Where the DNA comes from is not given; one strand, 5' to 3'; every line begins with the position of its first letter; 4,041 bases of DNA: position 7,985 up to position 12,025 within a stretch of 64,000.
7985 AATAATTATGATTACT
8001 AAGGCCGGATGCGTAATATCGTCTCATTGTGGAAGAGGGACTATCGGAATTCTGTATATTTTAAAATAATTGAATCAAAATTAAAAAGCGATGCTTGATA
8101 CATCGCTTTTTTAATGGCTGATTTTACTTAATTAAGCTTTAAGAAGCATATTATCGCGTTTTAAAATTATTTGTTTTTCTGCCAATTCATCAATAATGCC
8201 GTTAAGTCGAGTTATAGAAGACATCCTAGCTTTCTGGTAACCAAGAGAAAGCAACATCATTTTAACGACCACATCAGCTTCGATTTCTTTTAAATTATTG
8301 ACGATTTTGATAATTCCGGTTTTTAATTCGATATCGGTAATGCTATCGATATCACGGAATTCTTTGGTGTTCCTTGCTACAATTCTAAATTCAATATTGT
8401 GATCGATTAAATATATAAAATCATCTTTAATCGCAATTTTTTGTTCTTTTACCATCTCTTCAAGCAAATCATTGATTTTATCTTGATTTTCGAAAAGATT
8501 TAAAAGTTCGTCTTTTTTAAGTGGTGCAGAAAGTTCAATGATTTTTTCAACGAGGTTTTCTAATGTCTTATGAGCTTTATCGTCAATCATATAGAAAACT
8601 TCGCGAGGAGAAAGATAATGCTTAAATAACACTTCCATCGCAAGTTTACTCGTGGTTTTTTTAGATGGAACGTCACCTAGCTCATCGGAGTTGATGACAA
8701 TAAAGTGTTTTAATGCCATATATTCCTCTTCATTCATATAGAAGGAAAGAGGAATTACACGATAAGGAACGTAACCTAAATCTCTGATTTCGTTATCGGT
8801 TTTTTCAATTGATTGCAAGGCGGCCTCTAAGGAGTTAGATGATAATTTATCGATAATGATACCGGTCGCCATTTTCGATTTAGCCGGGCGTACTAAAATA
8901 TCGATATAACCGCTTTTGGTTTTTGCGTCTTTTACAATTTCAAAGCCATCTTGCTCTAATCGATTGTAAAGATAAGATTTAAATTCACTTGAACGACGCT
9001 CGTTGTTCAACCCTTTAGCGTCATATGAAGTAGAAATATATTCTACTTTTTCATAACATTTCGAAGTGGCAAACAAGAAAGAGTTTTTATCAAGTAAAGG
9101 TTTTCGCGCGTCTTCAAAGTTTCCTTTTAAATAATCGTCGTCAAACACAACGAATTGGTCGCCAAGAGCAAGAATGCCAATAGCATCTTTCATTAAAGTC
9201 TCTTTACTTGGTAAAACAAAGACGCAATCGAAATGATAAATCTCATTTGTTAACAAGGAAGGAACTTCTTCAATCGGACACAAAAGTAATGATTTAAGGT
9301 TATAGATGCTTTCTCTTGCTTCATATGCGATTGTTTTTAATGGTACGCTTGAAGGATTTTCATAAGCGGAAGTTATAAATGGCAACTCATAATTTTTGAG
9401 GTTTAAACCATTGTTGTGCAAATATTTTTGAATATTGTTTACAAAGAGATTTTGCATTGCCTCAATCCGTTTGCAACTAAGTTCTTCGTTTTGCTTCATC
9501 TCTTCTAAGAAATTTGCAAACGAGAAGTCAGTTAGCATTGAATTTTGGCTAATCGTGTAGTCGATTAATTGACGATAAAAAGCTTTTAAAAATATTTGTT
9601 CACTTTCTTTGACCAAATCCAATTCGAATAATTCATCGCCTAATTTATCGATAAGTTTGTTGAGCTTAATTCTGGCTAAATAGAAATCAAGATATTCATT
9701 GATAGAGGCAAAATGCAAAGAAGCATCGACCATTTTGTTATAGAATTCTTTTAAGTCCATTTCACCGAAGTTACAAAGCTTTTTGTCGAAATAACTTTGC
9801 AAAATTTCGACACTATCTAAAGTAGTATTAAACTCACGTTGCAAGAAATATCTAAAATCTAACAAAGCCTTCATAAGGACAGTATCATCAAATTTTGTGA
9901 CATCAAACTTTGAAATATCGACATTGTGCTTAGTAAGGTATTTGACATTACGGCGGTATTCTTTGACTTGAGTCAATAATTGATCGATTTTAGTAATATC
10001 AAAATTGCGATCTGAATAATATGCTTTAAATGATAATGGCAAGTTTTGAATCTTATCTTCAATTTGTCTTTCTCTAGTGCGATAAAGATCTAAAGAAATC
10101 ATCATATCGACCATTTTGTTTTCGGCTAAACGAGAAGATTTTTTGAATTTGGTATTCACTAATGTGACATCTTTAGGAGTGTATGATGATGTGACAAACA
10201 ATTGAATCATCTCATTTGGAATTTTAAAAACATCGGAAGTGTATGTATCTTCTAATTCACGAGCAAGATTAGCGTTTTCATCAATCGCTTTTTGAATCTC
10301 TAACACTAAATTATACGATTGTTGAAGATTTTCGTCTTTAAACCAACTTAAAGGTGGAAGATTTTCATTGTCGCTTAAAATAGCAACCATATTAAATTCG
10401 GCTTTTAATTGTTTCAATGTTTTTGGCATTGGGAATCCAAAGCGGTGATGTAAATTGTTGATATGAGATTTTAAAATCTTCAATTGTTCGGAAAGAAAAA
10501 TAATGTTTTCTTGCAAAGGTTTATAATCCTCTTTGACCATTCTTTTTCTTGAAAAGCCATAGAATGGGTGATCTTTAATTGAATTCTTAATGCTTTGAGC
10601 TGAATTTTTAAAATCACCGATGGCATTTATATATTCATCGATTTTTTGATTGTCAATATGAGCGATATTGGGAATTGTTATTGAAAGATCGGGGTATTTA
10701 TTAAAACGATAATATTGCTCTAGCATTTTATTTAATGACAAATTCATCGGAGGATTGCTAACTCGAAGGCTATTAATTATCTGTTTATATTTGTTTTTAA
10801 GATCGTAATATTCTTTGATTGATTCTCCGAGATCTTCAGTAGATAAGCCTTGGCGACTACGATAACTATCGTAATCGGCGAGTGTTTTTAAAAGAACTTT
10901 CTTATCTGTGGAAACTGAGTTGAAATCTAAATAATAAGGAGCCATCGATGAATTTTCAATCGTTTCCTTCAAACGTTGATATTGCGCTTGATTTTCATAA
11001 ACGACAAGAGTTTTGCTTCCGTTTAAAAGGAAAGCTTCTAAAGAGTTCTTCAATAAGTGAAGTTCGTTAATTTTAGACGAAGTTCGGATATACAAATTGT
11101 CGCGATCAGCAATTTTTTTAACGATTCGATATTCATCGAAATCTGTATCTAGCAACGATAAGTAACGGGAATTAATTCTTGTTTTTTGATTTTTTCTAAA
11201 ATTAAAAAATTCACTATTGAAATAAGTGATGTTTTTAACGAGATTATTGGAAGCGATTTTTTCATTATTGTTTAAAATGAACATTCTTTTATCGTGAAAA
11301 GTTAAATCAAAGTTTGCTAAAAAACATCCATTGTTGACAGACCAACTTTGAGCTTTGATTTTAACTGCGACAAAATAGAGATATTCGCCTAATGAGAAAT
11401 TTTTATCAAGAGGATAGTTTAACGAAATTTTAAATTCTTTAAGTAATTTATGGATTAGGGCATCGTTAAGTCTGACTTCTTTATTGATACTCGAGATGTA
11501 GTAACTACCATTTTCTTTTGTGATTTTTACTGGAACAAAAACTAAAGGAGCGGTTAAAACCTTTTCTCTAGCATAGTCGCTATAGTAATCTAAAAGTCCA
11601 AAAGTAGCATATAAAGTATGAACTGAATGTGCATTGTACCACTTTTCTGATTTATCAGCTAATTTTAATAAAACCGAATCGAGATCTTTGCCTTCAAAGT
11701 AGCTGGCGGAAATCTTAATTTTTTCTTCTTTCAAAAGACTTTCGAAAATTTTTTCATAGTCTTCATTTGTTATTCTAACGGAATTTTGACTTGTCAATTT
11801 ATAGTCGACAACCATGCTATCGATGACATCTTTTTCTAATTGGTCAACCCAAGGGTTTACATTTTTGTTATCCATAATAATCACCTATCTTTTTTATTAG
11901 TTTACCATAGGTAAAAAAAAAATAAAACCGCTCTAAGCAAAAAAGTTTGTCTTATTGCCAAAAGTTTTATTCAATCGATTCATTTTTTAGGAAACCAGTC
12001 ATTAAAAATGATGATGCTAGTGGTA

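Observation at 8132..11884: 1250-aa helicase-architecture protein whose ATPase motifs are degenerate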

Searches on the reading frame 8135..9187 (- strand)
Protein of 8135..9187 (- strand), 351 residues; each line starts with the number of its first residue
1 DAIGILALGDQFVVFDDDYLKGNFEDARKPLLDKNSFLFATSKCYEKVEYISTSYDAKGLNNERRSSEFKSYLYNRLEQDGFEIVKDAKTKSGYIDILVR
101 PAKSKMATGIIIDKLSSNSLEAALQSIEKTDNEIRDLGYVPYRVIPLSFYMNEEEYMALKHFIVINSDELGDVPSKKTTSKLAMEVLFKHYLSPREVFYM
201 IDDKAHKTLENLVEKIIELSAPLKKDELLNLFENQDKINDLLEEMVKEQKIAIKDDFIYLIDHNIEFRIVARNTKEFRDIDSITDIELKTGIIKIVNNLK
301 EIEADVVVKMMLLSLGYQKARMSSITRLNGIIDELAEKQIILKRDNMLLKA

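Call 41: predict_structure(alignment_id=A4)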
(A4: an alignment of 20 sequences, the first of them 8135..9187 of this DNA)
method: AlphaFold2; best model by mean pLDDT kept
length: 351 residues; sequences in the alignment: 20
mean_pLDDT: 83.8   pTM: 0.52
mean pLDDT of the five models: 83.8, 83.7, 83.3, 83.2, 81.2
residues with pLDDT >= 90: 210; 70-90: 66; 50-70: 48; < 50: 27
segments of 3 or more residues with pLDDT < 50: 1-5, 26-32, 46-51, 170-172
pLDDT, mean of each block of 10 residues (from residue 1): 47 53 51 53 50 64 80 93 93 92 89 71 83 93 87 88 80 60 91 93 92 96 96 95 97 97 95 86 97 94 97 94 97 97 94 77
secondary structure, 60 per line:
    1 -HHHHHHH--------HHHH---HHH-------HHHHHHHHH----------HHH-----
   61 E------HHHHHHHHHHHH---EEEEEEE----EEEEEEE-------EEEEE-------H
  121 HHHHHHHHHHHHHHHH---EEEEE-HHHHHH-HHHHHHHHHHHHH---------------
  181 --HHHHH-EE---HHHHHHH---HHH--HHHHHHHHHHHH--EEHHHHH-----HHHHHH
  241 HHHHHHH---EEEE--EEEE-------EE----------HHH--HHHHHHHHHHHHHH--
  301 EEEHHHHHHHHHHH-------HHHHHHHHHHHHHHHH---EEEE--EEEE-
elements in order: H2-8 H17-20 H34-42 H68-79 E83-89 E94-100 E108-112 H120-136 E140-144 H146-151 H153-165 H183-187 H194-200 H209-220 H225-229 H235-247 E251-254 E257-260 H285-298 E301-303 H304-314 H322-337 E341-344 E347-350

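Call 43: fold_search(model_id=the predicted structure, library=pdb)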
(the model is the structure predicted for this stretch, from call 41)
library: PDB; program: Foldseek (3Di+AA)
matches with E <= 10: 827; with E <= 0.001: 6
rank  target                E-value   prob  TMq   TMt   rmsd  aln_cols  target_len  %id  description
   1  8cdj_C                1.5e-04  0.99  0.16  0.09  23.0       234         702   15  CAND1 b-hairpin++-SCF-SKP2 CAND1 rolling SCF engaged (released 2023-04-19)
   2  8b3i_e                4.4e-04  0.94  0.17  0.09  32.4       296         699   14  CRL4CSA-E2-Ub (state 2) (released 2023-09-27)
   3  9qo1_I                4.9e-04  0.98  0.17  0.12  24.0       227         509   13  Activated 9-subunit COP9 signalosome and neddylated SCF (SKP1-SKP2-CKS1) complex structure (released 2026-02-11)
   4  9efm_J                5.2e-04  1.00  0.17  0.17  22.1       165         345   16  Cryo-EM structure of COP9 signalosome precatalytic state with neddylated cullin-1 (released 2025-12-03)
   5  7dg2_A                5.9e-04  0.98  0.16  0.23  14.9       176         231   12  Nse1-Nse3-Nse4 complex (released 2021-05-26)
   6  9efq_J                8.0e-04  0.89  0.16  0.14  29.0       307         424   13  Cryo-EM structure of COP9 signalosome precatalytic state with neddylated cullin-2 (released 2025-12-03)
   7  9xzj_C                1.0e-03  0.92  0.16  0.08  22.0       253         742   14  Cryo-EM structure of F-box helicase 1 (FBH1) bound to an SCF ubiquitin ligase complex and a 3-way DNA fork (consensus  (released 2026-01-28)
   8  6ttu_C                1.4e-03  0.90  0.16  0.08  29.7       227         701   15  Ubiquitin Ligation to substrate by a cullin-RING E3 ligase at 3.7A resolution: NEDD8-CUL1-RBX1 N98R-SKP1-monomeric b-T (released 2020-02-12)
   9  8wqa_A                1.9e-03  0.92  0.16  0.08  22.7       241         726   11  Cryo-EM structure of CUL2-RBX1-ELOB-ELOC-FEM1B bound with the C-degron of CCDC89 (conformation 1) (released 2024-04-03)
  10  9xzk_C                2.1e-03  0.87  0.16  0.12  21.7       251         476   14  Cryo-EM structure of F-box helicase 1 (FBH1) bound to an SCF ubiquitin ligase complex and a 3-way DNA fork (head struc (released 2026-01-28)
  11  8ij1_A                2.4e-03  0.75  0.16  0.08  26.6       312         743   10  Protomer 1 and 2 of the asymmetry trimer of the Cul2-Rbx1-EloBC-FEM1B ubiquitin ligase complex (released 2024-02-28)
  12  7z8v_C                2.7e-03  0.85  0.16  0.08  22.2       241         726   13  CAND1-SCF-SKP2 (SKP1deldel) CAND1 engaged SCF rocked (released 2023-04-19)
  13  7shk_A                3.1e-03  0.85  0.16  0.08  23.0       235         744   11  Structure of Xenopus laevis CRL2Lrr1 (State 1) (released 2021-12-08)
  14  3rtr_E                3.9e-03  0.85  0.16  0.16  22.1       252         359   12  A RING E3-substrate complex poised for ubiquitin-like protein transfer: structural insights into cullin-RING ligases (released 2011-07-20)
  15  7z8t_C                3.9e-03  0.63  0.16  0.08  27.2       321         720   15  CAND1-SCF-SKP2 CAND1 engaged SCF rocked (released 2023-04-19)
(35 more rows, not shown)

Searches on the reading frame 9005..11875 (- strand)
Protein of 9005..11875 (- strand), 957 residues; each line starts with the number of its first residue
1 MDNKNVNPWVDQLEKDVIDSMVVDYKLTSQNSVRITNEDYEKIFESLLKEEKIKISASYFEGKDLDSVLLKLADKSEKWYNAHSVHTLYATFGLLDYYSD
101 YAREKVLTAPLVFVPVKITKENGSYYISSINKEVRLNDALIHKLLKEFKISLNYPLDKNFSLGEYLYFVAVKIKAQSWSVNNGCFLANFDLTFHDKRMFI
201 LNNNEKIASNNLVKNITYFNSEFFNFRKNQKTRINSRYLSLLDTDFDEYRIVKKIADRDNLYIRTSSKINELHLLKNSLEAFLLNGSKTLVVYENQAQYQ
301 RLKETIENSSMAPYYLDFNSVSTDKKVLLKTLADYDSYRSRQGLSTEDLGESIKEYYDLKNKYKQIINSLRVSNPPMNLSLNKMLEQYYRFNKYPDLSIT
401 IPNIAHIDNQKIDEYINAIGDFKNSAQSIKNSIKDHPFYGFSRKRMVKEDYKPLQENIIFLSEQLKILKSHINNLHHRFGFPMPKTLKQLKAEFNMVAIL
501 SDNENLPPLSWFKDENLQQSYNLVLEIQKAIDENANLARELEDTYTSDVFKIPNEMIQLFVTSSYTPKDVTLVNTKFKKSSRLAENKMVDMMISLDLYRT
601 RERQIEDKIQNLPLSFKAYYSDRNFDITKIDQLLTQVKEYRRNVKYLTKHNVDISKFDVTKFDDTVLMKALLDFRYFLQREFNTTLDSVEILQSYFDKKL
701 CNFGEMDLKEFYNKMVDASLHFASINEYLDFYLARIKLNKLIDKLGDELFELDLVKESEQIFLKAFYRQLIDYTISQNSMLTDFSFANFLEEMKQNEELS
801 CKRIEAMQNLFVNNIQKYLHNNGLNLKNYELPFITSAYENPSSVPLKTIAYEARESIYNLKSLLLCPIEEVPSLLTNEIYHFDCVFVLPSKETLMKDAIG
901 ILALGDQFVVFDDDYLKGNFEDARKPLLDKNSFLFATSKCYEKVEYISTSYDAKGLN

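Call 44: predict_structure(alignment_id=A3)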
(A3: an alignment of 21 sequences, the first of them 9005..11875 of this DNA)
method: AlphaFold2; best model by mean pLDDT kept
length: 957 residues; sequences in the alignment: 21
mean_pLDDT: 86.6   pTM: 0.61
mean pLDDT of the five models: 86.6, 85.7, 84.1, 83.5, 83.0
residues with pLDDT >= 90: 476; 70-90: 417; 50-70: 36; < 50: 28
segments of 3 or more residues with pLDDT < 50: 1-3, 216-227, 920-926, 954-957
pLDDT, mean of each block of 10 residues (from residue 1): 68 89 84 80 90 72 75 94 93 92 88 94 89 92 92 88 94 92 91 94 88 59 47 79 86 91 90 94 93 94 91 91 90 84 73 75 81 82 91 91 90 94 89 85 80 91 92 89 90 89 81 89 92 91 86 86 85 79 81 91 90 89 90 91 90 84 86 88 91 89 89 93 90 92 92 88 94 88 82 84 87 91 91 91 89 94 94 93 95 89 93 72 53 85 84 52
secondary structure, 60 per line:
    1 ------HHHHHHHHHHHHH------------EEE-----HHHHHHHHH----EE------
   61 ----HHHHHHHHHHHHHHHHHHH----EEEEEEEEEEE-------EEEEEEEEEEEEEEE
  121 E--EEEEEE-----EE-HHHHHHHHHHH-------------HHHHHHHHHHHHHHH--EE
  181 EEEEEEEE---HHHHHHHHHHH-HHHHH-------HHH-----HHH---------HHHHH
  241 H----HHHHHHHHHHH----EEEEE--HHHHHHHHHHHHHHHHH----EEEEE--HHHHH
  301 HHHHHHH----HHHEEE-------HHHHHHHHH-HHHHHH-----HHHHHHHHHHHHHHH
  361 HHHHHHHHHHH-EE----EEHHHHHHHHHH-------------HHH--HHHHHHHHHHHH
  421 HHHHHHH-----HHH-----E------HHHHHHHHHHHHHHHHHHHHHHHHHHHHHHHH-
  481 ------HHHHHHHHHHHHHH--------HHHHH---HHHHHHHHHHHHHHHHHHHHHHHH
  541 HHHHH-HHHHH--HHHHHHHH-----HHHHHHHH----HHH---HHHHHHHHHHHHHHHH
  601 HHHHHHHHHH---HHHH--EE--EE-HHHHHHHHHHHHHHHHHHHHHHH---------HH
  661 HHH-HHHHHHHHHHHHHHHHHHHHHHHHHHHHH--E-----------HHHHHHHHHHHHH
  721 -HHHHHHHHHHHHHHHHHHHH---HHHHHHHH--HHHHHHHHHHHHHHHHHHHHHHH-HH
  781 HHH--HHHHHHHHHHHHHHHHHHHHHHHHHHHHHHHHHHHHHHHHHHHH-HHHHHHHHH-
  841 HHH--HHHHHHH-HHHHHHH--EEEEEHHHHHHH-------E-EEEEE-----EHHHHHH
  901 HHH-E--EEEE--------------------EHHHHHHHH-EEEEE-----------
elements in order (helices of 4 or more, strands of 3 or more residues): H7-19 E32-34 H40-48 H65-83 E88-98 E106-121 E124-129 H138-148 H162-176 E179-188 H192-202 H204-208 H236-241 H246-256 E261-265 H268-284 E289-293 H296-307 E315-317 H325-333 H335-340 H346-371 H381-390 H409-427 H448-479 H487-500 H509-513 H517-545 H547-551 H554-561 H567-574 H585-610 H614-617 H627-649 H659-663 H665-693 H708-720 H722-741 H745-752 H755-777 H779-783 H786-829 H831-839 H846-852 H854-860 E863-867 H868-874 E884-888 H895-903 E908-911 H933-940 E942-946

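Call 46: fold_search(model_id=the predicted structure, library=pdb)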
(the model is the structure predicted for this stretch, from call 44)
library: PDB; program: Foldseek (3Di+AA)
matches with E <= 10: 454; with E <= 0.001: 12
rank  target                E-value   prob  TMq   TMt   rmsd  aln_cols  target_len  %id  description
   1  9e5c_7f               9.0e-05  0.47  0.10  0.03  40.7      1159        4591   10  Cryo-EM structure of 96 nm repeat of microtubule doublet from T. brucei flagellum (released 2025-03-12)
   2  9y6s_9Q               1.1e-04  0.25  0.06  0.03  45.0       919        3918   11  96-nm repeat of the Leishmania tarentolae doublet microtubule (released 2025-12-17)
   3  9e5c_6a               1.3e-04  0.25  0.06  0.03  40.5       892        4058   11  Cryo-EM structure of 96 nm repeat of microtubule doublet from T. brucei flagellum (released 2025-03-12)
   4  9y6s_6z               1.6e-04  0.54  0.09  0.03  41.6       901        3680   11  96-nm repeat of the Leishmania tarentolae doublet microtubule (released 2025-12-17)
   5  7k58_B                2.0e-04  0.20  0.06  0.02  40.8       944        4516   10  Structure of outer-arm dyneins bound to microtubule with microtubule binding state 1(MTBS-1) (released 2021-09-29)
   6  9e5c_7b               2.2e-04  0.54  0.10  0.04  39.7       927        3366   10  Cryo-EM structure of 96 nm repeat of microtubule doublet from T. brucei flagellum (released 2025-03-12)
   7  8glv_DA               3.4e-04  0.30  0.08  0.03  42.0       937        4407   12  96-nm repeat unit of doublet microtubules from Chlamydomonas reinhardtii flagella (released 2023-05-31)
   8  9e5c_6d               4.6e-04  0.35  0.08  0.03  40.3       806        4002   10  Cryo-EM structure of 96 nm repeat of microtubule doublet from T. brucei flagellum (released 2025-03-12)
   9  4cei_A                6.4e-04  0.89  0.11  0.10  39.5       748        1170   11  Crystal structure of ADPNP-bound AddAB with a forked DNA substrate (released 2014-03-12)
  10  9y6s_7C               6.4e-04  0.25  0.09  0.03  41.6       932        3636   10  96-nm repeat of the Leishmania tarentolae doublet microtubule (released 2025-12-17)
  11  9e5c_5k               7.0e-04  0.14  0.06  0.03  43.9       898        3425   12  Cryo-EM structure of 96 nm repeat of microtubule doublet from T. brucei flagellum (released 2025-03-12)
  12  9e5c_7e               9.8e-04  0.35  0.09  0.03  38.0       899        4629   11  Cryo-EM structure of 96 nm repeat of microtubule doublet from T. brucei flagellum (released 2025-03-12)
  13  9y6s_7G               2.3e-03  0.16  0.06  0.03  46.8       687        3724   14  96-nm repeat of the Leishmania tarentolae doublet microtubule (released 2025-12-17)
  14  8ftm_A                3.4e-03  0.97  0.15  0.19  24.9       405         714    8  Setx-ssRNA-ADP-SO4 complex (released 2023-10-25)
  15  9y6s_5b               3.5e-03  0.16  0.08  0.04  40.2       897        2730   10  96-nm repeat of the Leishmania tarentolae doublet microtubule (released 2025-12-17)
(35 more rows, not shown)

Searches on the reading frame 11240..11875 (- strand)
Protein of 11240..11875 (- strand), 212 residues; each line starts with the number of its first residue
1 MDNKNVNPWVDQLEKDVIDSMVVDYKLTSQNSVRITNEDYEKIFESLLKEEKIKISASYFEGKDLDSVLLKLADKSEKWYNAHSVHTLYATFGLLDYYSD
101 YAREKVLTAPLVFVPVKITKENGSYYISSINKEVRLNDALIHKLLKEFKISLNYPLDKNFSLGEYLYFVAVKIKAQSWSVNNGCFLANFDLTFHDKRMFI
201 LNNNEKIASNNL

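Call 78: search_solved_structures(query=A6, max_evalue=10, show_alignments=1)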
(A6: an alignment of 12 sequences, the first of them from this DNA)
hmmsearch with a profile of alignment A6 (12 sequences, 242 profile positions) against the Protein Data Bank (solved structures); distinct sequences matched with E-value up to 10: 5.
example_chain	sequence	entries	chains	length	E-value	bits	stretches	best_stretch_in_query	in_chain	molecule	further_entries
8t1i_B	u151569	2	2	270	0.54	12.8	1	12-111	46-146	Mediator of RNA polymerase II transcription subunit 4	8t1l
6zm5_U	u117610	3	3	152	1.7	11.2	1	27-71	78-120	39S ribosomal protein L23, mitochondrial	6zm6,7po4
3j7y_U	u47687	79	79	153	1.7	11.2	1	27-71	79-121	uL23 | uL23m | 39S ribosomal protein L23, mitochondrial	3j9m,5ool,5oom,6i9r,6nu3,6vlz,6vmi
8rri_U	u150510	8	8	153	1.7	11.2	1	27-71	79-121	Large ribosomal subunit protein uL23m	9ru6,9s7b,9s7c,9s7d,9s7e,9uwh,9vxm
6rw4_8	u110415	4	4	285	1.9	11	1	10-117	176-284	Translation initiation factor IF-3, mitochondrial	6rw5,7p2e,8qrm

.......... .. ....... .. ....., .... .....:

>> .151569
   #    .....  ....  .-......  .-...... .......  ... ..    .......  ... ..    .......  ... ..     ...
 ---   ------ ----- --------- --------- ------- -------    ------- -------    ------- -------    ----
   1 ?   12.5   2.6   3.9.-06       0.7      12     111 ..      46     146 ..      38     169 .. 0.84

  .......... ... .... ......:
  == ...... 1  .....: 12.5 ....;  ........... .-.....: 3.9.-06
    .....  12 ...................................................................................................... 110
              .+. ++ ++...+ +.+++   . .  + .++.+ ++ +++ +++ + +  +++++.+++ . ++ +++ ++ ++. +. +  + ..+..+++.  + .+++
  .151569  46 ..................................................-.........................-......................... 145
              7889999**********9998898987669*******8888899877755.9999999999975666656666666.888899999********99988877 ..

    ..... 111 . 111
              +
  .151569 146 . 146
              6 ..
